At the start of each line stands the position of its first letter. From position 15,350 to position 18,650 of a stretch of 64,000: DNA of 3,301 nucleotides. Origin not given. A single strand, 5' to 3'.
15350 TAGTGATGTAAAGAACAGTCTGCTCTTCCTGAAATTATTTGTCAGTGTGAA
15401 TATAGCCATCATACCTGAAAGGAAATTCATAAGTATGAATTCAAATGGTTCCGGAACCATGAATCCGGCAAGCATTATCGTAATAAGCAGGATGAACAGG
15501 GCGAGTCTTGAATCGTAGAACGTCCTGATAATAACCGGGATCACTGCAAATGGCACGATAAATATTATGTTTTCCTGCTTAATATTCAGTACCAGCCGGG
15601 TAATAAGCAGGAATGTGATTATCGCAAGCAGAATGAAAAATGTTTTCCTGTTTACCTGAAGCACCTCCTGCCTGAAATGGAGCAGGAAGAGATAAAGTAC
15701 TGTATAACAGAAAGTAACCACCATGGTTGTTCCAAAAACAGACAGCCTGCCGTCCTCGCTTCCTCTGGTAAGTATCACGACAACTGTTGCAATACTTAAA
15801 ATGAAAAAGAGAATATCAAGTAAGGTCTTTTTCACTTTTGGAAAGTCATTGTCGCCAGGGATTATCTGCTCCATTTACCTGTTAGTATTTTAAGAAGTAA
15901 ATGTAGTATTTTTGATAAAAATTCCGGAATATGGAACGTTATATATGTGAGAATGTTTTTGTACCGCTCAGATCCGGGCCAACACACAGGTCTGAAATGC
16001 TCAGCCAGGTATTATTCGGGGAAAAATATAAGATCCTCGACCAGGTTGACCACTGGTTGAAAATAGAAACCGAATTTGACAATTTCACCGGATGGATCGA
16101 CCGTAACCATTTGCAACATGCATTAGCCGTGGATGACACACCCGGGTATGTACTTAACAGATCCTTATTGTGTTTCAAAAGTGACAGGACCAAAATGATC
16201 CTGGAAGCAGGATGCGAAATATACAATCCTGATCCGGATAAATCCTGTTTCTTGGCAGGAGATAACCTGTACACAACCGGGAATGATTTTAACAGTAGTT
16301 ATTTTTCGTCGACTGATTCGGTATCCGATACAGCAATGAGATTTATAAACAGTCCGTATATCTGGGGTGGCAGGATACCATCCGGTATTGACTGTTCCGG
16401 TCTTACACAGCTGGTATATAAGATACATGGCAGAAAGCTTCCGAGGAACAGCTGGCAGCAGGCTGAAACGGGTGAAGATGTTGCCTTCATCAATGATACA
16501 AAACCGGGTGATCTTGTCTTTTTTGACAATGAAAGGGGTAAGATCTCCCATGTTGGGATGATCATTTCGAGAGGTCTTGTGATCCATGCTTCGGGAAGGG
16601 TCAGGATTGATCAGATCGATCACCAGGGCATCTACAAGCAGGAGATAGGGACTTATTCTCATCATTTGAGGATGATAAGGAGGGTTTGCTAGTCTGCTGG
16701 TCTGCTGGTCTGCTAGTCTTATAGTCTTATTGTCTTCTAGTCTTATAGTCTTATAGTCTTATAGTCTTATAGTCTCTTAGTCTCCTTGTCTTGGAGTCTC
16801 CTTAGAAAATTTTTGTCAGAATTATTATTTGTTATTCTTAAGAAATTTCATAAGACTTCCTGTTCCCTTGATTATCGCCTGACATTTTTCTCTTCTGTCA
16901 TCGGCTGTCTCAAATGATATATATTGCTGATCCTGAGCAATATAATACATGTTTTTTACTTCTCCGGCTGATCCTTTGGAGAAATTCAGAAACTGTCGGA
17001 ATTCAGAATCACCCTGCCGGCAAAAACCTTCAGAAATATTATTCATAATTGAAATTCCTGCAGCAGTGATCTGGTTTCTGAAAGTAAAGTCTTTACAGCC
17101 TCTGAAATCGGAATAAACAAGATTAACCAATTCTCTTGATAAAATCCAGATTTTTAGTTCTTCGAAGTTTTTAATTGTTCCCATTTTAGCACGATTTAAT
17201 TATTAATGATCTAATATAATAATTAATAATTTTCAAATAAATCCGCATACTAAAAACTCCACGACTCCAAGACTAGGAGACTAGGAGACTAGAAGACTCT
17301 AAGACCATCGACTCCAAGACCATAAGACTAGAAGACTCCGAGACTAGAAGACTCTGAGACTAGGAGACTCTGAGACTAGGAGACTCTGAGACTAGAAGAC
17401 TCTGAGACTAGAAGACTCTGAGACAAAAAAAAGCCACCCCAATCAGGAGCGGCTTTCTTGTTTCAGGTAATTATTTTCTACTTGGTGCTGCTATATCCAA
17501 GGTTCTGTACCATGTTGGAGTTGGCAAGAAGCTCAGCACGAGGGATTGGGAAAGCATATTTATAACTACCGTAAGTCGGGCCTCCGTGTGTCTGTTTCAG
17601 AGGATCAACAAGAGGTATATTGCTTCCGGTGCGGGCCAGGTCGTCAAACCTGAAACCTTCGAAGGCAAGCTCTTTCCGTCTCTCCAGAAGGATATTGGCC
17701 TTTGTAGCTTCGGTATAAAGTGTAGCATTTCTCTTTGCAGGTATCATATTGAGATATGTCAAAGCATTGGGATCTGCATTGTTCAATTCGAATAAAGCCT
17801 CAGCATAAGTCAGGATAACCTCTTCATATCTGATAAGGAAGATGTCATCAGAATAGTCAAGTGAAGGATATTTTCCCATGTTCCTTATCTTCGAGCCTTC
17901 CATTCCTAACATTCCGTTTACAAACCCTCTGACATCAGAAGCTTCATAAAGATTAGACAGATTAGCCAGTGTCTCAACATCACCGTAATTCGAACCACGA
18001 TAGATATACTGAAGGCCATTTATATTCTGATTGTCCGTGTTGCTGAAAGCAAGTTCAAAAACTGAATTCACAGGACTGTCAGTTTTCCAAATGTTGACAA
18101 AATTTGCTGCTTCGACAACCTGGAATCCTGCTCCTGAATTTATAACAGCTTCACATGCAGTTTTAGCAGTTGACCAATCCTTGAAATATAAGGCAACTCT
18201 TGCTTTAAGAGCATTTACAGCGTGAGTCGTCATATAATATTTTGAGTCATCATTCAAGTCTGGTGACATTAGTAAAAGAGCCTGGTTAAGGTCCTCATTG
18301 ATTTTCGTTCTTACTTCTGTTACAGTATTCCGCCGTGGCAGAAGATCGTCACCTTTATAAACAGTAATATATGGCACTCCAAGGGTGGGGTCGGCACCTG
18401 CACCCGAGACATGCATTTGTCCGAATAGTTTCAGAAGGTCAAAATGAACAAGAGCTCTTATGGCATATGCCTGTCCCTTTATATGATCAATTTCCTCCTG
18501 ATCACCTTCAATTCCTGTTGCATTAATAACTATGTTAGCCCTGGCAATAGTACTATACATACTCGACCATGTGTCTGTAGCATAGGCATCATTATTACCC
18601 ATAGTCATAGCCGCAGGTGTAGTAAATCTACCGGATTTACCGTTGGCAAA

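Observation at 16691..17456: Avd/IVS-family four-helix-bundle gene enclosed by inverted 8-bp repeat arrays, inserted between a stop codon and a bidirectional terminator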

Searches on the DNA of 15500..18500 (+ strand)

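Call 35: search_rna_families(source=window, start=15500, end=18500, threshold=evalue, max_evalue=1)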
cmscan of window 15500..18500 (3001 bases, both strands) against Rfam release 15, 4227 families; matches with E-value up to 1: 0.
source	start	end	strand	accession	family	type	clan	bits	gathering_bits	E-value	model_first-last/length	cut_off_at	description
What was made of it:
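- On 23S rRNA intervening sequence (IVS): No Rfam match at 15500-18500 at E <= 1 (call 35).
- Closest known: ORF-bearing 23S rRNA intervening sequences. Different: This cassette is not in rRNA: Rfam finds nothing at 15500-18500 (call 35) and the flanks are protein genes.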

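Call 84: search_rna_families(source=L115, start=3250, end=4150, threshold=evalue, max_evalue=0.1)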
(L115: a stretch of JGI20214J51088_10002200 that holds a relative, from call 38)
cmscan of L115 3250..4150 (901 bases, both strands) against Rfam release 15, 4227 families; matches with E-value up to 0.1: 0.
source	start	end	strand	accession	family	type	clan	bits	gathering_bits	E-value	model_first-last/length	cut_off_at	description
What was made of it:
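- Tried and rejected: Rfam on the cassette and on the odd L115 insert found nothing (calls 35, 84).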

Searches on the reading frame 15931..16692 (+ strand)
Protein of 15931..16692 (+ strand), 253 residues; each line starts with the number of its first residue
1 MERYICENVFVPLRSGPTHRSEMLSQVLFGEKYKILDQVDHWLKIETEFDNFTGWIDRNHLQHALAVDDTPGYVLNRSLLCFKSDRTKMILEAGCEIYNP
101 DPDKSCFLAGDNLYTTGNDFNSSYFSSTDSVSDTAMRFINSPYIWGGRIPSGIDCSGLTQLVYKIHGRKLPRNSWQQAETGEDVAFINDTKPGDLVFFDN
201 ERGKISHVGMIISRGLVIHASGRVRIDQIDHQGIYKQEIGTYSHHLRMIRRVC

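Call 4: search_protein_families(library=pfam, proteins=[window:15931-16692:+], max_evalue=0.01)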
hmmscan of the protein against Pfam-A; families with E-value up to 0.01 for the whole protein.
window:15931-16692:+ (253 aa): 3 families
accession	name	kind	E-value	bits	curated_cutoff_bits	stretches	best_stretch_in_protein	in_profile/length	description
PF00877.26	NLPC_P60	-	5.4e-24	84.6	23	1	141-237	2-99/105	NlpC/P60 family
PF18348.7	SH3_16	-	4.2e-12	46.1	25.8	1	13-61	1-49/49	Bacterial dipeptidyl-peptidase Sh3 domain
PF08239.17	SH3_3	-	1.3e-10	41.7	27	1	11-61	3-53/54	Bacterial SH3 domain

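Call 17: find_encoding_contigs(protein=window:15931-16692:+, flank=4000, max_places=10)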
Protein window:15931-16692:+ (253 aa): 4 contigs read that carry it; 4 places shown.
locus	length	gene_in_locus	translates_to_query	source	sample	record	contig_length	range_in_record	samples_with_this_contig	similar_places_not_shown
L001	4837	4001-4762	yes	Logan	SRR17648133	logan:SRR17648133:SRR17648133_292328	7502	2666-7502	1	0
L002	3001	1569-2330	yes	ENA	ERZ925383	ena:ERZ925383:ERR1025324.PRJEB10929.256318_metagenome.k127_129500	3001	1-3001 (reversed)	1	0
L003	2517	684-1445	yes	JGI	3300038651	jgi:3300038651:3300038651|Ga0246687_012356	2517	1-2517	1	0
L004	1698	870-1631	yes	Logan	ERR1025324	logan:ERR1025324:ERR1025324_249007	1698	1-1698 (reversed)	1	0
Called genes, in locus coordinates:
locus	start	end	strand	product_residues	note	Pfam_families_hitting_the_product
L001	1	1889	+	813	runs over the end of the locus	PF13491:FtsK_4TM, PF17854:FtsK_alpha, PF01580:FtsK_SpoIIIE, PF09397:FtsK_gamma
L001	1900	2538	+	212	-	PF16584:LolA_2, PF03548:LolA (weak)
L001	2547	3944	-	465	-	PF07698:7TM-7TMR_HD, PF08668:HDOD (weak), PF01966:HD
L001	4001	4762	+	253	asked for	PF08239:SH3_3, PF18348:SH3_16, PF00877:NLPC_P60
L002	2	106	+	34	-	?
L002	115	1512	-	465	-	PF07698:7TM-7TMR_HD, PF08668:HDOD (weak), PF01966:HD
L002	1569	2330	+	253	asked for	PF08239:SH3_3, PF18348:SH3_16, PF00877:NLPC_P60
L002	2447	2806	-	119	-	PF05635:23S_rRNA_IVP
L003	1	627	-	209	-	?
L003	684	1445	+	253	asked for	PF08239:SH3_3, PF18348:SH3_16, PF00877:NLPC_P60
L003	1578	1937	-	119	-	PF05635:23S_rRNA_IVP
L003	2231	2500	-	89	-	PF07980:SusD_RagB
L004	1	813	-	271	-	?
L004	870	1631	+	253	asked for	PF08239:SH3_3, PF18348:SH3_16, PF00877:NLPC_P60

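Call 38: find_related_loci(query=window:15931-16692:+, collection=metagenome_contigs, flank=2500)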
Query window:15931-16692:+ (253 aa) in metagenome_contigs; peptide patterns used: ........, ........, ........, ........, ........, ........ (x = any residue, [..] = any of these).
339 stretches matched a pattern; 237 encode a relative of the query (tblastn E <= 1e-3); the best 80 are kept; 80 distinct loci.
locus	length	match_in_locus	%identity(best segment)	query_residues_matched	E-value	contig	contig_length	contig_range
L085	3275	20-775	95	1-252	4e-173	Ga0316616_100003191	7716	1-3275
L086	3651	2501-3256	86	1-252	3e-157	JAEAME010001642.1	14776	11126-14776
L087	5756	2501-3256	80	1-252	9e-148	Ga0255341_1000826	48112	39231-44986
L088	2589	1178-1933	77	1-252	1e-143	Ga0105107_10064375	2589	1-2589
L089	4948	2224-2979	71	1-252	3e-133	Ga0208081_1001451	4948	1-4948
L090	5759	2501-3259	72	1-253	5e-132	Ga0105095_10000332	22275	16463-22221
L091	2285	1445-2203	73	1-253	3e-139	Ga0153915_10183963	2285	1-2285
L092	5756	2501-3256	71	1-252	2e-130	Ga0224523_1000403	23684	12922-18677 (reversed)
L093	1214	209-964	72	1-252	9e-143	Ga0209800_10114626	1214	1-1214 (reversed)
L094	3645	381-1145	73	1-253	2e-131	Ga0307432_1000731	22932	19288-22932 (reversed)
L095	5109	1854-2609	69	1-252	5e-130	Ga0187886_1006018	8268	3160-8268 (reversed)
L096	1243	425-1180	72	1-252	1e-141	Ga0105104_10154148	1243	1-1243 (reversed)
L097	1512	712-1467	72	1-252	3e-140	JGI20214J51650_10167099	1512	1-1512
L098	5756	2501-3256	70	1-252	3e-129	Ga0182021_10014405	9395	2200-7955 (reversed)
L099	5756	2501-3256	71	1-252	2e-129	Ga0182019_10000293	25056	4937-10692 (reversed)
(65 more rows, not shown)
